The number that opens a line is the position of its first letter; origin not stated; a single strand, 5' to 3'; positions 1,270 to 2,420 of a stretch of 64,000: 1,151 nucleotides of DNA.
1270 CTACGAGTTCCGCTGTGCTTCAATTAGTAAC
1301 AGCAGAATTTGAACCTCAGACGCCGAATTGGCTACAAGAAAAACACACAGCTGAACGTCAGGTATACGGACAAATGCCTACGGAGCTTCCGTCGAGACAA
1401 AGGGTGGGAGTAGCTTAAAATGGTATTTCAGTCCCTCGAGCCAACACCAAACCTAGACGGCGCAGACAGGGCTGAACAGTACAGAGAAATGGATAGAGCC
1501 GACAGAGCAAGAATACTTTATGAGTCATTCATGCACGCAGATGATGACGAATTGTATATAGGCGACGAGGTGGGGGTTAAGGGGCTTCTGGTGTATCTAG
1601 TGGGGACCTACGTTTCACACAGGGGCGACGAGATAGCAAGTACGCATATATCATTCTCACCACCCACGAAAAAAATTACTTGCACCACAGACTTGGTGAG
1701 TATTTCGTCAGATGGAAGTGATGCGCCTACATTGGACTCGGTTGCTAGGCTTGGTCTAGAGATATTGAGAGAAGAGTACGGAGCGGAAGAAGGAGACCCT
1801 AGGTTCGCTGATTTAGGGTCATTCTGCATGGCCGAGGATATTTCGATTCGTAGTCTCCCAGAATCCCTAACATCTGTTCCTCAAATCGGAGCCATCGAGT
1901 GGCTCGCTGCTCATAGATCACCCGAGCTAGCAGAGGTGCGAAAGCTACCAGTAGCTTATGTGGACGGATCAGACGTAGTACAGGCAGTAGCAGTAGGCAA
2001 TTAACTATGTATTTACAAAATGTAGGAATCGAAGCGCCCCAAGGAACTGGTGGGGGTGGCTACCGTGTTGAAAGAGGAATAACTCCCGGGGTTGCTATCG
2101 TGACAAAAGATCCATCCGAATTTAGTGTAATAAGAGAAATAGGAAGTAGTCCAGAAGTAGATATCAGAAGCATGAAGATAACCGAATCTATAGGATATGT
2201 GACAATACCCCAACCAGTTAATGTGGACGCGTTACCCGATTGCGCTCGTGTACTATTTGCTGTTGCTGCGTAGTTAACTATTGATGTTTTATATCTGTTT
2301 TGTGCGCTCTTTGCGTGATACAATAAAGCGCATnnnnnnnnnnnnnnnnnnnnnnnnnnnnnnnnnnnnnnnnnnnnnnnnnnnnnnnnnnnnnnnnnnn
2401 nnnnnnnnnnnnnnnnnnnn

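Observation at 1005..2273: Tightly packed three-gene orphan operon immediately downstream of the alaS scar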

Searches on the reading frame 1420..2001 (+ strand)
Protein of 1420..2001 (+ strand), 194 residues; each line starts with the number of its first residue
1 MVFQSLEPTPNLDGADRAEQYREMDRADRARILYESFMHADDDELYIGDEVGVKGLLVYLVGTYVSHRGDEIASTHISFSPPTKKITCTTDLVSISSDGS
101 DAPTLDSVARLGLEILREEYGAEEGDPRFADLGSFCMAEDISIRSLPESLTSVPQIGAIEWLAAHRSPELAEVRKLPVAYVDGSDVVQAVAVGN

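Call 4: search_protein_families(library=pfam, proteins=[window:1420-2001:+], max_evalue=1)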
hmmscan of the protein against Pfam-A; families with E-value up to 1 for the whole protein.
window:1420-2001:+ (194 aa): 1 family
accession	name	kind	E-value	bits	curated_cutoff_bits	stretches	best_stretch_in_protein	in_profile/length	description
PF23658.1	PDZ_CPAF_rel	-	0.11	13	27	0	89-105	5-21/120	CPAF-like PDZ domain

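Call 5: search_protein_families(library=phrogs, proteins=[window:1420-2001:+], max_evalue=1)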
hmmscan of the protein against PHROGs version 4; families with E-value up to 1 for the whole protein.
window:1420-2001:+ (194 aa): 0 families

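Call 6: search_protein_families(library=padloc, proteins=[window:1420-2001:+], max_evalue=1)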
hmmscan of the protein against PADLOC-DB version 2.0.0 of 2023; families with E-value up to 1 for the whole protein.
window:1420-2001:+ (194 aa): 0 families

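Call 7: search_protein_families(library=ncbifam, proteins=[window:1420-2001:+], max_evalue=1)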
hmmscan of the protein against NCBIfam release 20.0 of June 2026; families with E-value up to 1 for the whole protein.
window:1420-2001:+ (194 aa): 0 families

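Call 8: find_homologous_proteins(query=window:1420-2001:+, max_evalue=0.01)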
Query window:1420-2001:+ (194 aa): 1 proteins with E <= 0.01 among 258 candidates.
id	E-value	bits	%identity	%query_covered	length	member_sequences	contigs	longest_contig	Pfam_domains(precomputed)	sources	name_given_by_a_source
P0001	4.6e-122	423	100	100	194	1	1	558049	-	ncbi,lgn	-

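Call 9: find_encoding_contigs(protein=window:1420-2001:+, flank=10000)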
Protein window:1420-2001:+ (194 aa): 1 contig read that carries it; 1 place shown.
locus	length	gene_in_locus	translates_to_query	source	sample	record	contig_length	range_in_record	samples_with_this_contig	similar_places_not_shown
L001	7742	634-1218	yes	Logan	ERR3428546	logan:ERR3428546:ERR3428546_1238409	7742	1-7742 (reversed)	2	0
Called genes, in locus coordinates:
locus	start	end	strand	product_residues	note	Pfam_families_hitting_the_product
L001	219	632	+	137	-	-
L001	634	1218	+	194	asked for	-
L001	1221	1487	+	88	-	-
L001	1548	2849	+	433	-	PF06723:MreB_Mbl (weak), PF11104:PilM_2 (weak), PF06277:EutA (weak), PF14450:FtsA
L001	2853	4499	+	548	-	PF04865:Baseplate_J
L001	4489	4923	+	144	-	PF03652:RuvX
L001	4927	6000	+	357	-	PF02618:YceG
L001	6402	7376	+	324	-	PF01476:LysM (weak), PF23473:LysM3_LYK4_5 (weak), PF01476:LysM (weak), PF05257:CHAP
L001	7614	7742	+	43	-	?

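Call 26: search_protein_representatives(protein=window:1420-2001:+)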
Query: 194 residues. Proteins with E-value up to 0.001 (for the whole library): 2; up to 1e-10: 2; up to 1e-30: 1. The best 2 are listed.
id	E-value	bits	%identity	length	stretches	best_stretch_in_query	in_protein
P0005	9.0e-55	201.6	56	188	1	1-181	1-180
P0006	1.7e-21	93.2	36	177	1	15-166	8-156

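Call 28: find_encoding_contigs(protein=P0005, flank=10000)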
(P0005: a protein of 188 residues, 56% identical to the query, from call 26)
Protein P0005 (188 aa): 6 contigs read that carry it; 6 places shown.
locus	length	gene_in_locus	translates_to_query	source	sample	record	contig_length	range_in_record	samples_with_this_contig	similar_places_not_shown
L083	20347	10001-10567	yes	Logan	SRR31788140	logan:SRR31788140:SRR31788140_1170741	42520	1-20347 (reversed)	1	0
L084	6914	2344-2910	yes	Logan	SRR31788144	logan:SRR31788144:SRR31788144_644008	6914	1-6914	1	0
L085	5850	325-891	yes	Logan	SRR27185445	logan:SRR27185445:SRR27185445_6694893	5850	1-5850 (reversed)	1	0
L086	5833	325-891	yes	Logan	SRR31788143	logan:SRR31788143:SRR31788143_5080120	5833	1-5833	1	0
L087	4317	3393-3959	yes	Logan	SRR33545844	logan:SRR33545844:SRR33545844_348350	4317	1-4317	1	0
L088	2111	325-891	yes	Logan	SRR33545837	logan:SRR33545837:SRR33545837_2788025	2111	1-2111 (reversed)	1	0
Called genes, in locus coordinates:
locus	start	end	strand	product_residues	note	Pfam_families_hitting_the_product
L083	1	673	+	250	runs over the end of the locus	-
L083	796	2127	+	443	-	-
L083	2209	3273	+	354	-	-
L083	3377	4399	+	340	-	-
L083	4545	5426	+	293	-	-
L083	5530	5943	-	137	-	-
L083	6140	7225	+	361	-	PF03054:tRNA_Me_trans, PF20259:tRNA_Me_trans_M, PF20258:tRNA_Me_trans_C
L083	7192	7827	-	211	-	-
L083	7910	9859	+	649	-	PF01411:tRNA-synt_2c, PF07973:tRNA_SAD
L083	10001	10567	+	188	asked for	-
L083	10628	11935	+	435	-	PF11104:PilM_2 (weak), PF06277:EutA (weak), PF14450:FtsA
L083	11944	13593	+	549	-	-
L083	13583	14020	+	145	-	PF03652:RuvX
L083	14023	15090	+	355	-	PF02618:YceG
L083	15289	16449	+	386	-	PF23473:LysM3_LYK4_5 (weak), PF01476:LysM, PF05257:CHAP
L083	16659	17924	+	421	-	PF01018:GTP1_OBG, PF01926:MMR_HSR1, PF02421:FeoB_N, PF09269:DUF1967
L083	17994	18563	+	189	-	-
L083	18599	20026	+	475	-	PF00929:RNase_T, PF08411:ExoI_SH3, PF26016:ExoI_C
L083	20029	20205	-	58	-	-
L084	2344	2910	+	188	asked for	-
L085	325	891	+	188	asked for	-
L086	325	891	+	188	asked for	-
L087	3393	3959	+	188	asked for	-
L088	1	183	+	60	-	?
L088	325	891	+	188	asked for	-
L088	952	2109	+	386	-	?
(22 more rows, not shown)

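Call 29: find_encoding_contigs(protein=P0006, flank=10000)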
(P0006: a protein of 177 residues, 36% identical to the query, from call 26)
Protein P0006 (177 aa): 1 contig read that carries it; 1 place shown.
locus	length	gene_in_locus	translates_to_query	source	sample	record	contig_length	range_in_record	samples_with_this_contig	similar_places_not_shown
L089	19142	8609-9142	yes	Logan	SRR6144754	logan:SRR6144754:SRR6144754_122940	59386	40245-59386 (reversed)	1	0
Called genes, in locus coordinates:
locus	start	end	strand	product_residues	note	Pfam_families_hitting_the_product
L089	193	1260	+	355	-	-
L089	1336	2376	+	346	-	-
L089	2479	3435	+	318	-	-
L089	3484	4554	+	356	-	PF02540:NAD_synthase (weak), PF03054:tRNA_Me_trans, PF20259:tRNA_Me_trans_M, PF20258:tRNA_Me_trans_C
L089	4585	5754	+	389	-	PF07995:GSDH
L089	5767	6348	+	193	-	PF01966:HD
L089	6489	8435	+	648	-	PF01411:tRNA-synt_2c, PF07973:tRNA_SAD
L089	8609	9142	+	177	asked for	-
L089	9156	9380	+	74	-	-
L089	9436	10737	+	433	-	PF06723:MreB_Mbl (weak), PF11104:PilM_2 (weak), PF14450:FtsA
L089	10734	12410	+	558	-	-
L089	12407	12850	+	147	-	PF03652:RuvX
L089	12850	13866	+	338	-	PF02618:YceG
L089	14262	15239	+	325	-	PF01476:LysM, PF23473:LysM3_LYK4_5, PF01476:LysM, PF05257:CHAP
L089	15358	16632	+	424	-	PF01018:GTP1_OBG, PF01926:MMR_HSR1, PF02421:FeoB_N, PF09269:DUF1967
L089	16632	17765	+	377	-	PF02449:Glyco_hydro_42 (faint)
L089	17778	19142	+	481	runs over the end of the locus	PF00875:DNA_photolyase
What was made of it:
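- ORF2 stands alone in L083-L088 and pairs with an unrelated gene in L089 (calls 28, 29).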

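Call 43: predict_structure(alignment_id=A2)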
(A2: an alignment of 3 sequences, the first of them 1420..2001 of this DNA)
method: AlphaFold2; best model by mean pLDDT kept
length: 194 residues; sequences in the alignment: 3
mean_pLDDT: 42.9   pTM: 0.41
mean pLDDT of the five models: 42.9, 41.2, 39.8, 38.5, 36.0
residues with pLDDT >= 90: 0; 70-90: 9; 50-70: 48; < 50: 137
segments of 3 or more residues with pLDDT < 50: 1-51, 66-99, 143-194
pLDDT, mean of each block of 10 residues (from residue 1): 26 34 37 42 34 57 50 41 35 40 59 67 69 64 45 38 31 25 29 23
secondary structure, 60 per line:
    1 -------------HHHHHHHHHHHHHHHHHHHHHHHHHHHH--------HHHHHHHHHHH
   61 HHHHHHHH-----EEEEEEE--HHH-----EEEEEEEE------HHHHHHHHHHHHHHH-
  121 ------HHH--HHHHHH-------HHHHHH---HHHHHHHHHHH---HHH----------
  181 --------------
elements in order: H14-41 H50-68 E74-80 E91-98 H105-119 H132-137 H145-150 H154-164

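Call 44: search_solved_structures(query=A2, max_evalue=10)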
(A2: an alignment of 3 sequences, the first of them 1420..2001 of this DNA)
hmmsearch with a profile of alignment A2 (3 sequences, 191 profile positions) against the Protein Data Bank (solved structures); distinct sequences matched with E-value up to 10: 2.
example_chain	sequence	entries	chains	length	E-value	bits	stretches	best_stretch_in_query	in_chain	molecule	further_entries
1b37_A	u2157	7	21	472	0.8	12.4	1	36-116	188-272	PROTEIN (POLYAMINE OXIDASE) | POLYAMINE OXIDASE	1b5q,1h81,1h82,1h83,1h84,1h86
3kpf_A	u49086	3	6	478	0.82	12.4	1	36-116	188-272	Polyamine oxidase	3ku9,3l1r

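Call 55: find_related_loci(query=A2, collection=metagenome_contigs, flank=5000)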
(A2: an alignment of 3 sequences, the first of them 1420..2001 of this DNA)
Query A2 (194 aa) in metagenome_contigs; peptide patterns used: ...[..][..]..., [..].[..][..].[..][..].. (x = any residue, [..] = any of these).
65 stretches matched a pattern, but none encodes a relative of the query by tblastn (E <= 1e-3).

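Call 56: find_related_loci(query=A2, collection=viral_contigs, flank=5000)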
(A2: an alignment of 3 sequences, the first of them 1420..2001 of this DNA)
Query A2 (194 aa) in viral_contigs; peptide patterns used: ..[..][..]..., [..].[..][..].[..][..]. (x = any residue, [..] = any of these).
47 stretches matched a pattern, but none encodes a relative of the query by tblastn (E <= 1e-3).

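Call 60: search_protein_families(library=pfam, alignment_id=A2, max_evalue=5)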
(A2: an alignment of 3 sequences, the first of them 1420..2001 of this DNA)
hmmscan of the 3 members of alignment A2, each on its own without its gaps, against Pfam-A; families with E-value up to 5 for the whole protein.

A. member 1, window:1420-2001:+ (194 aa): 1 family
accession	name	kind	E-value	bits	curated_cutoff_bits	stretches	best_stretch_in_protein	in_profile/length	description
PF23658.1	PDZ_CPAF_rel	-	0.11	13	27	1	89-105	5-21/120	CPAF-like PDZ domain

B. families by the number of members that match (of 3 scanned): 1 family
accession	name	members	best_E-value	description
PF23658.1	PDZ_CPAF_rel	1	0.11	CPAF-like PDZ domain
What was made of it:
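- On Type II / tripartite toxin-antitoxin modules: No Pfam or NCBIfam hits (calls 4, 7, 60).
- No hit to any toxin or antitoxin family in Pfam, NCBIfam or PADLOC (calls 4, 6, 7, 60).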

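Call 62: search_dna_similar(query=window:1420-2001:+, collection=phages, mode=protein, max_evalue=1, max_rows=5)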
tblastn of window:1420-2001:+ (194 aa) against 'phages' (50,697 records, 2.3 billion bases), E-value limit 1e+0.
No match.

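Call 65: search_dna_similar(query=window:1420-2001:+, collection=plasmids, mode=protein, max_evalue=1, max_rows=5)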
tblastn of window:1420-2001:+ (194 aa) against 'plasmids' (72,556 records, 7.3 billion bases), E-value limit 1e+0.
No match.

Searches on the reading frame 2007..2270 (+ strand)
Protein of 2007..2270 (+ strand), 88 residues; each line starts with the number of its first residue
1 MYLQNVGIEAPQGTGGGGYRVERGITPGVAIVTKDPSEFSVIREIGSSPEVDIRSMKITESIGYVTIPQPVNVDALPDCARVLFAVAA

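Call 4: search_protein_families(library=pfam, proteins=[window:2007-2270:+], max_evalue=1)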
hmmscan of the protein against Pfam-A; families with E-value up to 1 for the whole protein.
window:2007-2270:+ (88 aa): 0 families

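Call 5: search_protein_families(library=phrogs, proteins=[window:2007-2270:+], max_evalue=1)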
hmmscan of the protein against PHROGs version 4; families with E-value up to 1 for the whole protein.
window:2007-2270:+ (88 aa): 0 families

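Call 6: search_protein_families(library=padloc, proteins=[window:2007-2270:+], max_evalue=1)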
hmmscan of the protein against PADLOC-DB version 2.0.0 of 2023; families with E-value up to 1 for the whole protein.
window:2007-2270:+ (88 aa): 0 families

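Call 7: search_protein_families(library=ncbifam, proteins=[window:2007-2270:+], max_evalue=1)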
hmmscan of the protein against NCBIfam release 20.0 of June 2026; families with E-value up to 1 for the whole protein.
window:2007-2270:+ (88 aa): 0 families

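Call 17: find_homologous_proteins(query=window:2007-2270:+, max_evalue=0.1)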
Query window:2007-2270:+ (88 aa): 1 proteins with E <= 0.1 among 1 candidates.
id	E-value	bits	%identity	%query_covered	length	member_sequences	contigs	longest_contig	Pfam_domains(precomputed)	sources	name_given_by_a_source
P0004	5.4e-50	185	100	100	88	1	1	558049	-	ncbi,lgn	-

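Call 46: search_solved_structures(query=window:2007-2270:+, max_evalue=10)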
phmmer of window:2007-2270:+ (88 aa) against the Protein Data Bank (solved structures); distinct sequences matched with E-value up to 10: 0.

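Call 63: search_dna_similar(query=window:2007-2270:+, collection=phages, mode=protein, max_evalue=1, max_rows=5)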
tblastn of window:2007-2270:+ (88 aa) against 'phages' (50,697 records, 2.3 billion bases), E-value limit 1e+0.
No match.

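Call 66: search_dna_similar(query=window:2007-2270:+, collection=plasmids, mode=protein, max_evalue=1, max_rows=5)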
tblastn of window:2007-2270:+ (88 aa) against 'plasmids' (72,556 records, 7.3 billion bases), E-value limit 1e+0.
No match.

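Call 87: find_related_loci(query=window:2007-2270:+, collection=viral_contigs, flank=3000)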
Query window:2007-2270:+ (88 aa) in viral_contigs; peptide patterns used: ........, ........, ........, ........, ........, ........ (x = any residue, [..] = any of these).
11 stretches matched a pattern, but none encodes a relative of the query by tblastn (E <= 1e-3).
